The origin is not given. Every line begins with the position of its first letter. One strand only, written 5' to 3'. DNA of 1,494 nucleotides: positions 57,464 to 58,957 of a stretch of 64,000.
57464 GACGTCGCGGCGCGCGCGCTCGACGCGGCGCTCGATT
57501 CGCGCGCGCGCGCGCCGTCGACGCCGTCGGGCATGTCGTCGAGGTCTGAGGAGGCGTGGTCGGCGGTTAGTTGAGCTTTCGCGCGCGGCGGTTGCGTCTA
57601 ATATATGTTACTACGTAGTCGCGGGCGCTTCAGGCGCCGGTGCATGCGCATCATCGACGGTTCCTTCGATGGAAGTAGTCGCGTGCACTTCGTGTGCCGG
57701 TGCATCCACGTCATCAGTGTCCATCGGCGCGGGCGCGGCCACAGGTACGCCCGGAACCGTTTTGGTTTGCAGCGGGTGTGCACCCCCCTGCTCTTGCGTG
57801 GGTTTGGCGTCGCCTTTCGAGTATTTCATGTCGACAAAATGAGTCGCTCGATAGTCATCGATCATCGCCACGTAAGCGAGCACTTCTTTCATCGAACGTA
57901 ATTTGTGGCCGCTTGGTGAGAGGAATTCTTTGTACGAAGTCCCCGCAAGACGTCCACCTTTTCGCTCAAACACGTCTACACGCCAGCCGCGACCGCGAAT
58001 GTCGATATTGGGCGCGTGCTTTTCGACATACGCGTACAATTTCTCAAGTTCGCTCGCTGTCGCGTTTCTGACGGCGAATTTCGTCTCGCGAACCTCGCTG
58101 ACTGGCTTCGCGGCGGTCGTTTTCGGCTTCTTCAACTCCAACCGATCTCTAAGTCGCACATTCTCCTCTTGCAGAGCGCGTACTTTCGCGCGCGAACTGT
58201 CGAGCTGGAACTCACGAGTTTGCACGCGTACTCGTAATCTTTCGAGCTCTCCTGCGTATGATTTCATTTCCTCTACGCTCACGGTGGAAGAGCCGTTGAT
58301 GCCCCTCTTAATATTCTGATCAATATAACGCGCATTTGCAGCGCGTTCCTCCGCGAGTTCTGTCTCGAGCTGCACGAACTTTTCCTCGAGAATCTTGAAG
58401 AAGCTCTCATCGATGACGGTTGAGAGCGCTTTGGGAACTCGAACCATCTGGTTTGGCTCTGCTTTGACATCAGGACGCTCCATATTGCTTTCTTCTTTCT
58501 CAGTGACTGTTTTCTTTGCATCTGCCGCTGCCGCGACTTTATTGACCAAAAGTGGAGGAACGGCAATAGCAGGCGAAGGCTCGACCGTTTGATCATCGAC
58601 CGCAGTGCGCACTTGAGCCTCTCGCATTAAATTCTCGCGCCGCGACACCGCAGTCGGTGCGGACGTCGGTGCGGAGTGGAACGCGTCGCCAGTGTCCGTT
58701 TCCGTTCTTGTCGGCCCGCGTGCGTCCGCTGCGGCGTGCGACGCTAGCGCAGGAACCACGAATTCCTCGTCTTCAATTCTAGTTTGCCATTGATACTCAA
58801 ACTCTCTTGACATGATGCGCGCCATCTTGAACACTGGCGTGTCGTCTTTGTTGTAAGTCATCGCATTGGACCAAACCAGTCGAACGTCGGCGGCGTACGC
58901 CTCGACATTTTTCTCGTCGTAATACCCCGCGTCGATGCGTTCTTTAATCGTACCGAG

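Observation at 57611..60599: MORC GHKL ATPase fused to a bromodomain and a methyl-CpG-binding domain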

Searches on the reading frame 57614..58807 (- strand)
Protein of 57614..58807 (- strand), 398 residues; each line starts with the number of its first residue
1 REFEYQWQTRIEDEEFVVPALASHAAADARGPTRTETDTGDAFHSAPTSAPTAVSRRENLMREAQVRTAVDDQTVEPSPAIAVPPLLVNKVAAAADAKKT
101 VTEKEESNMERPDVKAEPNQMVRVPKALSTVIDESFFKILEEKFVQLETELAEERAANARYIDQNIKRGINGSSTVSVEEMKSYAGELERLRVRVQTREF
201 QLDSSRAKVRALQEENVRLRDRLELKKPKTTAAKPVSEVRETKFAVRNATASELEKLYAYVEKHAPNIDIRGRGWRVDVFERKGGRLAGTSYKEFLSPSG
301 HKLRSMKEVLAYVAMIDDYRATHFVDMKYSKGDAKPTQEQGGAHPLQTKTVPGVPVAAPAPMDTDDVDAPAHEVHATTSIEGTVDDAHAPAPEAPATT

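Call 62: predict_structure(alignment_id=A2)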
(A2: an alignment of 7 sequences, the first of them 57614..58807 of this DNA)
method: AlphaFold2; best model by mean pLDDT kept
length: 398 residues; sequences in the alignment: 7
mean_pLDDT: 58.4   pTM: 0.26
mean pLDDT of the five models: 58.4, 54.8, 54.3, 52.6, 52.4
residues with pLDDT >= 90: 73; 70-90: 75; 50-70: 53; < 50: 197
segments of 3 or more residues with pLDDT < 50: 15-57, 65-126, 128-130, 228-240, 325-398
pLDDT, mean of each block of 10 residues (from residue 1): 57 45 33 32 34 47 47 36 38 36 35 40 46 71 90 86 65 61 90 95 95 93 65 40 66 93 89 88 81 90 92 80 47 31 30 36 32 29 33 37
secondary structure, 60 per line:
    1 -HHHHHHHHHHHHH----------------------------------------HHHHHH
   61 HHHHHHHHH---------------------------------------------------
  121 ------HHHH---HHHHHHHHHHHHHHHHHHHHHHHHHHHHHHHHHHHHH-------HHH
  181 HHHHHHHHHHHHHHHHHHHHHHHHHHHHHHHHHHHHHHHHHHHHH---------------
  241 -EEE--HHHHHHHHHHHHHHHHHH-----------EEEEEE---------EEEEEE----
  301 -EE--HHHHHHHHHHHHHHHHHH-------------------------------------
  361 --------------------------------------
elements in order: H2-14 H55-69 H127-130 H134-170 H178-225 E242-244 H247-264 E276-281 E291-296 H306-323
